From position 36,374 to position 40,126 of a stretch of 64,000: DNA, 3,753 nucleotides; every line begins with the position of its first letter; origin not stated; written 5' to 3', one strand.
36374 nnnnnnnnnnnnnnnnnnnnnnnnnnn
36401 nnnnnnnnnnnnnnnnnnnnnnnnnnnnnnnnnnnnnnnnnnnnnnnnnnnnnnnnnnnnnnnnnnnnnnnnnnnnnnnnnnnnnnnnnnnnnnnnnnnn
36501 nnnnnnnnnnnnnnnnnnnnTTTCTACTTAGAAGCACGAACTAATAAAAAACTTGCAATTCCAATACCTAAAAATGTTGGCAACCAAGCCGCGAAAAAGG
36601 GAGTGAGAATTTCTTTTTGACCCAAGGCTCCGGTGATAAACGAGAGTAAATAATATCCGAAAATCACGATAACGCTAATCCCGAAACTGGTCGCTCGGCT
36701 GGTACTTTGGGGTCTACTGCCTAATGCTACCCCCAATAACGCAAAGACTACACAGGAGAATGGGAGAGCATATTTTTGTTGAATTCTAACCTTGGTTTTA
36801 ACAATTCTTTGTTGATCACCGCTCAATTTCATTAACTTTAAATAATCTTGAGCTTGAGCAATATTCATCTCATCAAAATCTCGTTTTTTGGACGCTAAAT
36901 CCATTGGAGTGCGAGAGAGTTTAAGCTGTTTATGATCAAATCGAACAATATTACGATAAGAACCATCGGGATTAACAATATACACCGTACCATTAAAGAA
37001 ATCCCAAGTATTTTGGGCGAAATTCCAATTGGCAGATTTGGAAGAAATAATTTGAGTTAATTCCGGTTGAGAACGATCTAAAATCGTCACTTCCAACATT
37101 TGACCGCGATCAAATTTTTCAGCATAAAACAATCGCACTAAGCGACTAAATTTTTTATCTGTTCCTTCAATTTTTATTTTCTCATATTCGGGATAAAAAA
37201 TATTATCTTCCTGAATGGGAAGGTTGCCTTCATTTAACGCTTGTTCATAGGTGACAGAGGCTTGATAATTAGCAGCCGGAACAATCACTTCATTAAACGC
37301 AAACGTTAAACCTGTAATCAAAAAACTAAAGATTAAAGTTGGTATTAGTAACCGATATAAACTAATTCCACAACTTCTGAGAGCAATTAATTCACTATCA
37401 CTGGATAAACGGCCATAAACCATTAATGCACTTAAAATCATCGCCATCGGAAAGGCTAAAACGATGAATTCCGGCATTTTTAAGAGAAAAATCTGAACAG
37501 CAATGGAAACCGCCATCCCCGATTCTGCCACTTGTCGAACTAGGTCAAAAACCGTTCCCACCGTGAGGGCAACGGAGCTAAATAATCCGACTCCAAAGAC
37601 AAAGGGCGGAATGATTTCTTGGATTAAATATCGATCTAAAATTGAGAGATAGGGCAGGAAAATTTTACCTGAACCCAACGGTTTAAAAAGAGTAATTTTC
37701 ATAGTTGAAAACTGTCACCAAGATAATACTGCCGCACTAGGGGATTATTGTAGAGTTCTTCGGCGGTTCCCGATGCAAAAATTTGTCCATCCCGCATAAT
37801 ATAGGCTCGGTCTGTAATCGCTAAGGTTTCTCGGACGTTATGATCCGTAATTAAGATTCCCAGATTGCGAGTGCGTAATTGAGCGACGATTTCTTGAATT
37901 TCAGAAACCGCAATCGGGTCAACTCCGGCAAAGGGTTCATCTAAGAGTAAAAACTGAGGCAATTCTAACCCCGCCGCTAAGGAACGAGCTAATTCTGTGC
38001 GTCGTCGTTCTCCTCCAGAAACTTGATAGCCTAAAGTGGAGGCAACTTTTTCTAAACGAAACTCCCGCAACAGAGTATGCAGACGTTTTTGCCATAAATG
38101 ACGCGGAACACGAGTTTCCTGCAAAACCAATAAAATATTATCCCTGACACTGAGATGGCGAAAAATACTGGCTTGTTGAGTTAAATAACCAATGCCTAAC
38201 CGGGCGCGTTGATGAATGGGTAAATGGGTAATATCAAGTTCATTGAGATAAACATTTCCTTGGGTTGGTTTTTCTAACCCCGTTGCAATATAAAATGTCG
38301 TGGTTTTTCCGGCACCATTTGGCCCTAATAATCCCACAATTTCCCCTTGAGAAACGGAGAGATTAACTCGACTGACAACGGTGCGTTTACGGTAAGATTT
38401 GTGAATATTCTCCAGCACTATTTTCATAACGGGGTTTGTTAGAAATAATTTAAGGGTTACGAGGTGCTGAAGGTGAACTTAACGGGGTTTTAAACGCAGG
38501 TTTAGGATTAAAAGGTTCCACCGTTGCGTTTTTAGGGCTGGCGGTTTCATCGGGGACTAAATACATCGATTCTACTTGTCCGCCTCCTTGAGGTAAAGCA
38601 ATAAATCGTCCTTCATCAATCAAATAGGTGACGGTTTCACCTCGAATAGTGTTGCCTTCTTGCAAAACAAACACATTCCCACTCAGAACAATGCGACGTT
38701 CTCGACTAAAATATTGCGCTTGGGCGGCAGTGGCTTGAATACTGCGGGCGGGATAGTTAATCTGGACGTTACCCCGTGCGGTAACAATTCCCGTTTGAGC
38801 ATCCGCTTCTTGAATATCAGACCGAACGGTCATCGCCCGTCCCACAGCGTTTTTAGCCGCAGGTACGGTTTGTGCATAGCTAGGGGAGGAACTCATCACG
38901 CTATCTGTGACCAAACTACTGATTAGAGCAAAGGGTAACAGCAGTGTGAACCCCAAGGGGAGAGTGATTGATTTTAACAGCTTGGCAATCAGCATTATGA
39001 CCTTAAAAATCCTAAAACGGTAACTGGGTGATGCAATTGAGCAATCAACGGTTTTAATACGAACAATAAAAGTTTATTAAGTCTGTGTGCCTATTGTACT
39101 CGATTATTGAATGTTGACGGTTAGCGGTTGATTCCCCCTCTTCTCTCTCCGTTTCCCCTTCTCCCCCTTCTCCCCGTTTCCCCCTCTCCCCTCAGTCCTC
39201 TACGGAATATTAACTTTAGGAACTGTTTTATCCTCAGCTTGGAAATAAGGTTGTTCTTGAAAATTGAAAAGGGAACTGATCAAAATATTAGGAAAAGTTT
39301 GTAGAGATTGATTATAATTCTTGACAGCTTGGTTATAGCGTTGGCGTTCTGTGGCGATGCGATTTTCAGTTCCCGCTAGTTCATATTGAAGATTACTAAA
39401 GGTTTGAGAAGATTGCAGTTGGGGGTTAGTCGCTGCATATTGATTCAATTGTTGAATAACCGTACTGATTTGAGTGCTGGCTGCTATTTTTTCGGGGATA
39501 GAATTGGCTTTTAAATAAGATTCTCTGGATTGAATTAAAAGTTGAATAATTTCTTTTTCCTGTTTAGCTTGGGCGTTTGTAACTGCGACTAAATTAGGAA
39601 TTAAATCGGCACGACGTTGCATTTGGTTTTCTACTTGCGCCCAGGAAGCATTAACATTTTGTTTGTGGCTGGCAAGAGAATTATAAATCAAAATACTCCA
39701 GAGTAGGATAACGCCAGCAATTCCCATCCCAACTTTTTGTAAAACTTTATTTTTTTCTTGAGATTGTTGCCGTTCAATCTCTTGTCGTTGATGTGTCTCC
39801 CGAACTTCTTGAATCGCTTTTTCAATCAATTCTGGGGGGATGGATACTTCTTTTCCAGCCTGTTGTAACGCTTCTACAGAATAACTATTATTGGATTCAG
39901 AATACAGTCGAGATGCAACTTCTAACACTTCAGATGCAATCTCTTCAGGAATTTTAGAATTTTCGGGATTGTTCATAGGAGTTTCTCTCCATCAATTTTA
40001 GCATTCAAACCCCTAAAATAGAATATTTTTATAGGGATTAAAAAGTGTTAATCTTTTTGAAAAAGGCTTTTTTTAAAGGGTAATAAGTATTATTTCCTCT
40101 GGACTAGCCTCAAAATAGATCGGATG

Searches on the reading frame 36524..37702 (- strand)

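Call 59: search_protein_families(library=pfam, proteins=[window:36524-37702:-], max_evalue=0.00001)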
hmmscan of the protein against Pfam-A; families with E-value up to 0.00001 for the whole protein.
window:36524-37702:- (392 aa): 1 family
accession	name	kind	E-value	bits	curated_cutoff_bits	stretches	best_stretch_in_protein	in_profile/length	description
PF03739.19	LptF_LptG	-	2.3e-87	293.8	27.9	1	24-389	1-353/353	Lipopolysaccharide export system permease LptF/LptG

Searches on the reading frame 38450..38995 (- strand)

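Call 59: search_protein_families(library=pfam, proteins=[window:38450-38995:-], max_evalue=0.00001)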
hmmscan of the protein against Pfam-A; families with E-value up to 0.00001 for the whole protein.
window:38450-38995:- (181 aa): 1 family
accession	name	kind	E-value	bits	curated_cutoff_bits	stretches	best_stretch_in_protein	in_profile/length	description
PF03968.19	LptD_N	-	9.7e-10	39.1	20.4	1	84-129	67-112/113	LptA/(LptD N-terminal domain) LPS transport protein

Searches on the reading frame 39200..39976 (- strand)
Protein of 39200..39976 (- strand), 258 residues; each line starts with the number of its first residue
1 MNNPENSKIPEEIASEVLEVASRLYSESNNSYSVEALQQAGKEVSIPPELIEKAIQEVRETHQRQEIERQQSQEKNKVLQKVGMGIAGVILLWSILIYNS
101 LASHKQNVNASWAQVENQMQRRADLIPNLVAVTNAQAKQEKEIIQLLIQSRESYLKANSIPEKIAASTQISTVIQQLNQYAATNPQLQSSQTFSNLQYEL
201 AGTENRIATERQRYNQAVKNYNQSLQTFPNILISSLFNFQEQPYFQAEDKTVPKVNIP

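Call 59: search_protein_families(library=pfam, proteins=[window:39200-39976:-], max_evalue=0.00001)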
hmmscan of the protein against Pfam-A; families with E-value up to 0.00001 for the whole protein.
window:39200-39976:- (258 aa): 1 family
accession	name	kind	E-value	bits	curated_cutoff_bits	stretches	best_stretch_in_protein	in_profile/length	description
PF04011.17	LemA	-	9.4e-44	149.3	26.2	1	111-256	1-148/149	LemA family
